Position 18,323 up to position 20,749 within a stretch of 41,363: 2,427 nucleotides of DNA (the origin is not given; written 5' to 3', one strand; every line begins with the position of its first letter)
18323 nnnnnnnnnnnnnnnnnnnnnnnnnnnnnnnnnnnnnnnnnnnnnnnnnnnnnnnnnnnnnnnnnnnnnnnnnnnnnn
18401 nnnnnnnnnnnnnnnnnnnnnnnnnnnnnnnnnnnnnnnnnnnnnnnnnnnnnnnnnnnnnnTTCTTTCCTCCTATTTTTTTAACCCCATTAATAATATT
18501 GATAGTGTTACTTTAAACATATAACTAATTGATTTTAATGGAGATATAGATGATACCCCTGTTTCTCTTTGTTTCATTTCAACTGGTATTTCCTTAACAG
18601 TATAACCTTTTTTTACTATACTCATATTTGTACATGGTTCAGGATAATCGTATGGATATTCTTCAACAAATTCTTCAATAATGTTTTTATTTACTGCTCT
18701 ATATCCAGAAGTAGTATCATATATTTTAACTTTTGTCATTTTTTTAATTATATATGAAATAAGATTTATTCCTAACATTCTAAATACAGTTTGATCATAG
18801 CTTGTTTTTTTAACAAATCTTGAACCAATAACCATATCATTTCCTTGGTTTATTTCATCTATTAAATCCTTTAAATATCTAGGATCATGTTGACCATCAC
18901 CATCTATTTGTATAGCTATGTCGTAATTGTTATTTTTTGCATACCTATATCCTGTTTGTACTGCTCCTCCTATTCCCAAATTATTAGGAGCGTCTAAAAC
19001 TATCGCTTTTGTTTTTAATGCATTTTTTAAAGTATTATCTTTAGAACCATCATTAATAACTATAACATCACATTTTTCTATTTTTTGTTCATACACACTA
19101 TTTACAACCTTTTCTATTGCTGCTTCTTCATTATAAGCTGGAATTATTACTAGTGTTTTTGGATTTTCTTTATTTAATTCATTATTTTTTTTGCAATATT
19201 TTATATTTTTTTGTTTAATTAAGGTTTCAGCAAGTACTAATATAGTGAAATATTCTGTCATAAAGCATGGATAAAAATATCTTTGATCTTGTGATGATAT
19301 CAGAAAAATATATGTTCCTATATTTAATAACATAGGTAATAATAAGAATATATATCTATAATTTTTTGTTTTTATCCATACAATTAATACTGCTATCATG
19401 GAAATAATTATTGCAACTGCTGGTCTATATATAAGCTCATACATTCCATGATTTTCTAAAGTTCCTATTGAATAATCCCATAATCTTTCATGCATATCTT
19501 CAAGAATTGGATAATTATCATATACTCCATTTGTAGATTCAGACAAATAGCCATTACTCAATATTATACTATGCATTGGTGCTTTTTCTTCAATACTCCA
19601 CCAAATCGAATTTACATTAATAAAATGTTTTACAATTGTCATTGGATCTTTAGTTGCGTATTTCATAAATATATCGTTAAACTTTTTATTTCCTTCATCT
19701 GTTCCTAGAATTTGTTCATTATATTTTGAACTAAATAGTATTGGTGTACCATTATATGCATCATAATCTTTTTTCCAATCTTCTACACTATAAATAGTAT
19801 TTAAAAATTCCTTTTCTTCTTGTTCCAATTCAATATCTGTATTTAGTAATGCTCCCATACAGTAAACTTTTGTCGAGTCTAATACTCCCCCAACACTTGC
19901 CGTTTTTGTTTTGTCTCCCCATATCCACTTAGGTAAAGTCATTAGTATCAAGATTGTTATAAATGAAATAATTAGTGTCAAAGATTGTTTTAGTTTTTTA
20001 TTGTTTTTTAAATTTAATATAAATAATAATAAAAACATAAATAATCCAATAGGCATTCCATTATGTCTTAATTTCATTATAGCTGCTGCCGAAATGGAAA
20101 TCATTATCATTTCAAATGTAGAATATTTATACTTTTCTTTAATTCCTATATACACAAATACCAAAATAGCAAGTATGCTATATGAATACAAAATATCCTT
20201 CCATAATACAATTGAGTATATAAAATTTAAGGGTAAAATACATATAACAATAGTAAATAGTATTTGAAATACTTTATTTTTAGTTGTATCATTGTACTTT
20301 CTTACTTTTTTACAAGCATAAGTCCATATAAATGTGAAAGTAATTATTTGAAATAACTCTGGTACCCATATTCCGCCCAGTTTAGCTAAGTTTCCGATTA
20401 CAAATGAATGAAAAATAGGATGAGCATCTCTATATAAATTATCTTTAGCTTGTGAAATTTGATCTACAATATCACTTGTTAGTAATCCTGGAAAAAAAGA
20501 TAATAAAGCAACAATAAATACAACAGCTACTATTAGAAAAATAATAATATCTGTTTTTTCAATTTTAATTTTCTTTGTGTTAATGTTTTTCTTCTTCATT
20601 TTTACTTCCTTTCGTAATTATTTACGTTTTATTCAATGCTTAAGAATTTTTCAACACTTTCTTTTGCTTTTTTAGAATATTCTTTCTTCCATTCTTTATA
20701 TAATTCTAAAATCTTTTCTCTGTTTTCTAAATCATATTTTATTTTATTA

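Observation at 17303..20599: GacI/J/K/L-like side-chain decoration module, with the outer-face membrane domain and the lipid-sugar synthase fused in one 708-aa protein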

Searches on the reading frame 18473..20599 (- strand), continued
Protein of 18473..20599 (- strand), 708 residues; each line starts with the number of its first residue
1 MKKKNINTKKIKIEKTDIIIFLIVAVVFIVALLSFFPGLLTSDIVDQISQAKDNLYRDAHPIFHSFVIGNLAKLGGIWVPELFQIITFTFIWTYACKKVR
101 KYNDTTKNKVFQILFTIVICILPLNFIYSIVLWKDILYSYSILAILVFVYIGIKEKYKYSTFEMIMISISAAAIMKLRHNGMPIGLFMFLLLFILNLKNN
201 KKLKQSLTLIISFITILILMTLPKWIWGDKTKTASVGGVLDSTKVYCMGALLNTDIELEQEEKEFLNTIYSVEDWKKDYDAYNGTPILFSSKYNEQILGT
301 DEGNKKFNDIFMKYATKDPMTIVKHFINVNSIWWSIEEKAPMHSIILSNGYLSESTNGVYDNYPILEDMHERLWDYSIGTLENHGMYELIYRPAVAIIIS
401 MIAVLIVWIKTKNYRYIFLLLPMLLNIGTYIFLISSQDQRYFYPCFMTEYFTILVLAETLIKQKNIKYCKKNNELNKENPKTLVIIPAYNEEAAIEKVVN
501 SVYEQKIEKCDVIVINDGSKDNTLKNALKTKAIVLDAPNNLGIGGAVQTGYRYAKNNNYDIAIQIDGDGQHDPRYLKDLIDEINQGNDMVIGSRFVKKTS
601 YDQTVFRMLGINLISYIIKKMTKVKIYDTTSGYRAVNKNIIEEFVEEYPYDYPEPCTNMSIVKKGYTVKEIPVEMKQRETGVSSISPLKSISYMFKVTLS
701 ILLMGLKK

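Call 84: search_protein_families(library=pfam, proteins=[P0116, P0120, P0118, P0119], max_evalue=0.01)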
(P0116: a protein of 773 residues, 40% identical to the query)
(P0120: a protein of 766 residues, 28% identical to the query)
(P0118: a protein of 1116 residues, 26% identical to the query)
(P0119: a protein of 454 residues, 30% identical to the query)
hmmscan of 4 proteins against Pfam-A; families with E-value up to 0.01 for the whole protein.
P0116 (773 aa): 1 family
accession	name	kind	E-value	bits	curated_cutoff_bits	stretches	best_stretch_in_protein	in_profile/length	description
PF00535.33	Glycos_transf_2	-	5e-25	88.8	23.3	1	541-701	2-167/168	Glycosyl transferase family 2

P0120 (766 aa): 1 family
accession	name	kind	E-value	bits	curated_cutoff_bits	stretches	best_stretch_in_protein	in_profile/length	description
PF00535.33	Glycos_transf_2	-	7.1e-24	85.1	23.3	1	6-167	2-165/168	Glycosyl transferase family 2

P0118 (1116 aa): 5 families
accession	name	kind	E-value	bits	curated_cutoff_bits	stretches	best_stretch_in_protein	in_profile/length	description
PF00535.33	Glycos_transf_2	-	9.9e-111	367.7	23.3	3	339-496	1-153/168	Glycosyl transferase family 2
PF10111.15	Glyco_tranf_2_2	-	6.6e-36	124.7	27.3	3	339-437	1-103/276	Glycosyltransferase like family 2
PF13641.12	Glyco_tranf_2_3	-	2.6e-32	113.1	27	3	688-788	1-107/230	Glycosyltransferase like family 2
PF13704.12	Glyco_tranf_2_4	-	1.3e-09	38.8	27.5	1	346-431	2-87/98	Glycosyl transferase family 2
PF12804.13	NTP_transf_3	-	2.8e-09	37.8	27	0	348-453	24-124/160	MobA-like NTP transferase domain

P0119 (454 aa): 2 families
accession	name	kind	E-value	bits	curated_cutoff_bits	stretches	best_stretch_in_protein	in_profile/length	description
PF00535.33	Glycos_transf_2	-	3.6e-25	89.3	23.3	1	152-267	3-123/168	Glycosyl transferase family 2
PF13641.12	Glyco_tranf_2_3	-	0.0029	18.1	27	1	152-232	6-96/230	Glycosyltransferase like family 2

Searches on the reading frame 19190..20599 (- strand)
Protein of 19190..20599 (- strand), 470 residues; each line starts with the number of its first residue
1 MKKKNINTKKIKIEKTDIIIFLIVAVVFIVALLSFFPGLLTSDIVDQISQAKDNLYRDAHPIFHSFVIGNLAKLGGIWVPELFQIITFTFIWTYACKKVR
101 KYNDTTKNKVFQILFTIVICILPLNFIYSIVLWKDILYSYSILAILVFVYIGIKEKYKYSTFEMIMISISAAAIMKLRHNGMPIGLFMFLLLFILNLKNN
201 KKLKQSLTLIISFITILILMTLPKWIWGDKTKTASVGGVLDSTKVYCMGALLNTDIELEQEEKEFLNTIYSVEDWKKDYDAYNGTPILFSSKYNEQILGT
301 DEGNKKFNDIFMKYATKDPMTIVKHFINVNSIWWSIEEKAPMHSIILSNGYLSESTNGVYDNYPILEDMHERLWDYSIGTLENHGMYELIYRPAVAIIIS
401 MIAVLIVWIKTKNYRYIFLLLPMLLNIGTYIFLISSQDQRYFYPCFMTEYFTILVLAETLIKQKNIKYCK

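Call 24: search_protein_families(library=pfam, alignment_id=A2, max_evalue=0.01)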
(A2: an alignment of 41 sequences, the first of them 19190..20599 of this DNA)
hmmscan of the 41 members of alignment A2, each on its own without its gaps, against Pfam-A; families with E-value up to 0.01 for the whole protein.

A. member 1, window:19190-20599:- (470 aa): 1 family
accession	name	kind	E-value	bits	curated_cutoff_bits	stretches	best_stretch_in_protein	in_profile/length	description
PF19484.4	DUF6020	-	2.3e-06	26.7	28.3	1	65-458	191-592/604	Family of unknown function (DUF6020)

B. families by the number of members that match (of 41 scanned): 13 families
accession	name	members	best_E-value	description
PF19484.4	DUF6020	29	9.7e-15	Family of unknown function (DUF6020)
PF00535.33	Glycos_transf_2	22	4.3e-30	Glycosyl transferase family 2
PF13641.12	Glyco_tranf_2_3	16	1.7e-07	Glycosyltransferase like family 2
PF10111.15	Glyco_tranf_2_2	3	0.00034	Glycosyltransferase like family 2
PF09913.15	DUF2142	2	0.0025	Predicted membrane protein (DUF2142)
PF15097.11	Ig_J_chain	1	0.00055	Immunoglobulin J chain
PF03203.19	MerC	1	0.0017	MerC mercury resistance protein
PF19845.4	DUF6320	1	0.0018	Family of unknown function (DUF6320)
PF03698.18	UPF0180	1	0.0028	Uncharacterised protein family (UPF0180)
PF00375.23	SDF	1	0.0032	Sodium:dicarboxylate symporter family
PF04932.20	Wzy_C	1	0.0045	O-Antigen ligase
PF01566.24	Nramp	1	0.0081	Natural resistance-associated macrophage protein-like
PF06749.17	DUF1218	1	0.0093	Protein of unknown function (DUF1218)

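Call 31: predict_structure(alignment_id=A2)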
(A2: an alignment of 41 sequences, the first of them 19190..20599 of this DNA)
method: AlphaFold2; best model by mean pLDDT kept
length: 470 residues; sequences in the alignment: 41
mean_pLDDT: 91.2   pTM: 0.91
mean pLDDT of the five models: 91.2, 90.7, 89.9, 89.6, 89.4
residues with pLDDT >= 90: 370; 70-90: 71; 50-70: 9; < 50: 20
segments of 3 or more residues with pLDDT < 50: 1-9, 233-237, 465-470
pLDDT, mean of each block of 10 residues (from residue 1): 41 90 99 97 89 87 94 94 98 98 95 98 97 93 99 96 96 94 96 93 87 98 88 52 91 94 97 96 91 88 93 96 94 92 88 89 97 98 94 97 98 97 95 86 97 97 52
secondary structure, 60 per line:
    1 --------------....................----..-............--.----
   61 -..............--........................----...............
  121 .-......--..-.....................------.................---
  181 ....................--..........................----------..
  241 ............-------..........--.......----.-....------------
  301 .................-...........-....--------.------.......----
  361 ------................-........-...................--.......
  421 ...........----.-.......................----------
elements in order: H15-34 H42-53 H62-75 H78-101 H106-121 H123-128 H134-154 H161-177 H181-200 H203-227 H239-252 H260-269 H272-278 H285-288 H301-317 H319-329 H331-334 H350-356 H367-382 H384-391 H393-411 H414-431 H439-460

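Call 33: fold_search(model_id=the predicted structure, library=pdb)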
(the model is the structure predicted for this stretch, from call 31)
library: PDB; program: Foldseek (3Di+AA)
matches with E <= 10: 159; with E <= 0.001: 0
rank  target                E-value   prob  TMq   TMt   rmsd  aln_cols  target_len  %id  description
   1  5ezm                  1.8e-02  0.99  0.33  0.29  17.8       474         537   12  Crystal Structure of ArnT from Cupriavidus metallidurans in the apo state (released 2016-02-17)
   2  9s6r_A                1.9e-02  1.00  0.33  0.39  15.2       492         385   10  Ternary cryo-EM structure of yeast ALG3 with Dol25-PP-GlcNAc2Man5, Dol25-P-Man, and Fab (released 2026-03-18)
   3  7e9s_A                2.5e-02  0.99  0.36  0.22  17.5       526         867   10  Archaeal oligosaccharyltransferase AglB from Archaeoglobus fulgidus in complex with an inhibitory peptide and a dolich (released 2021-09-08)
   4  5f15                  3.4e-02  0.98  0.32  0.28  17.9       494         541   12  Crystal Structure of ArnT from Cupriavidus metallidurans bound to Undecaprenyl phosphate (released 2016-02-17)
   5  9i5k_A                4.1e-02  1.00  0.45  0.43  12.3       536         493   12  Structure of the Chaetomium thermophilum Pmt4 homodimer (C2 symmetry) (released 2025-12-24)
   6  3waj                  4.3e-02  0.99  0.38  0.25  20.0       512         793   11  Crystal structure of the Archaeoglobus fulgidus oligosaccharyltransferase (O29867_ARCFU) complex with Zn and sulfate (released 2013-10-30)
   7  3wak                  6.1e-02  0.99  0.41  0.25  16.9       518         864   10  Crystal structure of the Archaeoglobus fulgidus oligosaccharyltransferase (O29867_ARCFU) in the apo form (released 2013-10-30)
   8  9i5l_A                6.6e-02  1.00  0.32  0.22   5.9       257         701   15  Structure of the Chaetomium thermophilum Pmt4 homodimer (C1 symmetry) (released 2025-12-24)
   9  6p25_A                1.1e-01  1.00  0.35  0.24   7.0       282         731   13  Structure of S. cerevisiae protein O-mannosyltransferase Pmt1-Pmt2 complex bound to the sugar donor and a peptide acce (released 2019-07-10)
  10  7bvc_B                1.4e-01  0.89  0.33  0.17  19.8       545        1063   11  Cryo-EM structure of Mycobacterium smegmatis arabinosyltransferase EmbA-EmbB-AcpM2 in complex with ethambutol (released 2020-04-29)
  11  6p25_B                2.0e-01  1.00  0.33  0.23   5.3       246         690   13  Structure of S. cerevisiae protein O-mannosyltransferase Pmt1-Pmt2 complex bound to the sugar donor and a peptide acce (released 2019-07-10)
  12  9s6s_A                2.0e-01  0.99  0.42  0.37  10.4       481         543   10  Ternary cryo-EM structure of human ALG9 with Dol25-PP-GlcNAc2Man6, Dol25-P-Man and Fab (released 2026-03-18)
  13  6x0o                  2.8e-01  0.80  0.31  0.16  19.5       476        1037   12  Single-Particle Cryo-EM Structure of Arabinosyltransferase EmbB from Mycobacterium smegmatis (released 2020-06-10)
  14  8pm6                  3.2e-01  0.06  0.09  0.06  28.2       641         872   11  Human bile salt export pump (BSEP) in complex with inhibitor GBM in nanodiscs (released 2023-11-22)
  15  9s6u_A                3.6e-01  0.98  0.42  0.37  10.7       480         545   10  Ternary cryo-EM structure of human ALG9 with Dol25-PP-GlcNAc2Man8, Dol25-P-Man and Fab (released 2026-03-18)
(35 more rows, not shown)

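Call 34: search_solved_structures(query=A3, max_evalue=10, show_alignments=2)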
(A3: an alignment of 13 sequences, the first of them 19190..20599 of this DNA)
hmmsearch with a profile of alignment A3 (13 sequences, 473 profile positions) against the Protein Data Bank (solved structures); distinct sequences matched with E-value up to 10: 0.

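Call 39: search_protein_representatives(alignment_id=A3)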
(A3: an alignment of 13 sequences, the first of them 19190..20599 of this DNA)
Query: 13 sequences, 473 profile positions. Proteins with E-value up to 0.001 (for the whole library): 8831; up to 1e-10: 5433; up to 1e-30: 1172. The best 150 are listed.
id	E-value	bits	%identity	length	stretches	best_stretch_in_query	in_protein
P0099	2.5e-214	728.8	-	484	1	2-472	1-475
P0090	4.6e-196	668.6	-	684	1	8-469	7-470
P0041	1.9e-190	650.1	-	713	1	7-471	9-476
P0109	3.3e-162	557.0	-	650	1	5-467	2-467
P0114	2.2e-157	541.1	-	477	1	5-472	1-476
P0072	5.4e-151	520.0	-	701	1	13-468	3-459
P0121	6.8e-126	437.2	-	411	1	77-471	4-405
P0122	3.0e-112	392.2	-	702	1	15-471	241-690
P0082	1.6e-111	389.9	-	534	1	174-470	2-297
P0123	4.5e-108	378.5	-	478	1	8-467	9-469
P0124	1.1e-107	377.2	-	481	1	8-468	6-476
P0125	4.1e-107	375.3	-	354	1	10-359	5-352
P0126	1.2e-103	363.9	-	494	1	11-467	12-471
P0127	1.7e-102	360.1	-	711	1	19-464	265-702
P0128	4.8e-102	358.6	-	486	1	8-470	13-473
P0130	6.0e-100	351.7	-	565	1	10-462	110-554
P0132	2.2e-97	343.2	-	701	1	3-466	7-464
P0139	5.6e-92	325.4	-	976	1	6-467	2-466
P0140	2.4e-91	323.3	-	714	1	18-465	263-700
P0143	1.0e-86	308.1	-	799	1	28-471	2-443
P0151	3.4e-78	279.9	-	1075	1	10-464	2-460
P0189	1.8e-70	254.5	-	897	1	10-463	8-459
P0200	2.5e-69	250.7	-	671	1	4-468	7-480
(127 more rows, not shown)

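Call 40: search_protein_families(library=pfam, proteins=[P0122, P0127, P0140, P0139, P0143, P0151, P0189, P0130, P0132, P0200], max_evalue=0.001)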
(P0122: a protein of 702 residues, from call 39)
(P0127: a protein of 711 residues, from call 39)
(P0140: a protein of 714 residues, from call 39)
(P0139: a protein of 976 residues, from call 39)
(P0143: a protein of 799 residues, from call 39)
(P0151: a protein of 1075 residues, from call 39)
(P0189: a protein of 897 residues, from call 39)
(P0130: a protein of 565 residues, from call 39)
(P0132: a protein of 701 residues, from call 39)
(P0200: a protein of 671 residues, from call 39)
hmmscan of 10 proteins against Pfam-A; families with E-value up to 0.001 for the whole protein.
P0122 (702 aa): 3 families
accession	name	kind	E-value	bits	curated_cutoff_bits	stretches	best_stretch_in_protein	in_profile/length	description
PF04488.21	Gly_transf_sug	-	5e-13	50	23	1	18-98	3-91/93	Glycosyltransferase sugar-binding region containing DXD motif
PF05704.18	Caps_synth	-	2.8e-12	47.1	24.5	1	3-116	48-166/278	Capsular polysaccharide synthesis protein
PF12919.13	TcdA_TcdB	-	4.6e-07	29.9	23.6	0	61-93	171-205/382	TcdA/TcdB catalytic glycosyltransferase domain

P0127 (711 aa): 1 family
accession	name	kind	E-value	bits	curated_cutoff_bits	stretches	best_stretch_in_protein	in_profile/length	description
PF19484.4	DUF6020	-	7.4e-06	25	28.3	1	326-464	213-354/604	Family of unknown function (DUF6020)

P0140 (714 aa): 0 families

P0139 (976 aa): 1 family
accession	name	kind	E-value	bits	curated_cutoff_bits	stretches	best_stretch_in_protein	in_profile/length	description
PF09913.15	DUF2142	-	8.6e-40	137.2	30.1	1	552-932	3-395/395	Predicted membrane protein (DUF2142)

P0143 (799 aa): 1 family
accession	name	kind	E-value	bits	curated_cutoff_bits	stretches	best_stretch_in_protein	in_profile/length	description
PF01757.29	Acyl_transf_3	-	6.3e-31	108.1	31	1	448-758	2-324/326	Acyltransferase domain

P0151 (1075 aa): 4 families
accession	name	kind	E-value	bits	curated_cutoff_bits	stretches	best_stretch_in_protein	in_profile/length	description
PF00535.33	Glycos_transf_2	-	1.4e-39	136.1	23.3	2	538-695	1-167/168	Glycosyl transferase family 2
PF13641.12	Glyco_tranf_2_3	-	7.7e-16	59.2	27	2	788-1013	1-216/230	Glycosyltransferase like family 2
PF13712.12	Glyco_tranf_2_5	-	3.3e-05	24.1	27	1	861-1022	43-202/210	Glycosyltransferase like family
PF19484.4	DUF6020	-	4.8e-05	22.3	28.3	0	74-282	215-421/604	Family of unknown function (DUF6020)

P0189 (897 aa): 3 families
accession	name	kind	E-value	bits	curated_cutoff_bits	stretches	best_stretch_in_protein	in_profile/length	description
PF13524.12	Glyco_trans_1_2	-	2e-10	41.2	25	1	668-812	8-143/144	Glycosyl transferase-like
PF13692.12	Glyco_trans_1_4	-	1.3e-09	38.9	27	1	646-783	5-142/142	Glycosyl transferases group 1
PF00534.26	Glycos_transf_1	-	0.00027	21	26.4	1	691-796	70-171/172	Glycosyl transferases group 1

P0130 (565 aa): 1 family
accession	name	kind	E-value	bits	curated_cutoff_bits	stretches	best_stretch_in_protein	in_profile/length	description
PF19484.4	DUF6020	-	1.7e-06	27.1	28.3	1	180-317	213-353/604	Family of unknown function (DUF6020)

P0132 (701 aa): 1 family
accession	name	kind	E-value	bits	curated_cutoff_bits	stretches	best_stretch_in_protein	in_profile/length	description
PF00535.33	Glycos_transf_2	-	8.2e-28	97.9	23.3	1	477-636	2-166/168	Glycosyl transferase family 2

P0200 (671 aa): 1 family
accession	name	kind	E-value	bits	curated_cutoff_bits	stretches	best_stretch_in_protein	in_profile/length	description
PF19484.4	DUF6020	-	5.7e-08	32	28.3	1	119-475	241-595/604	Family of unknown function (DUF6020)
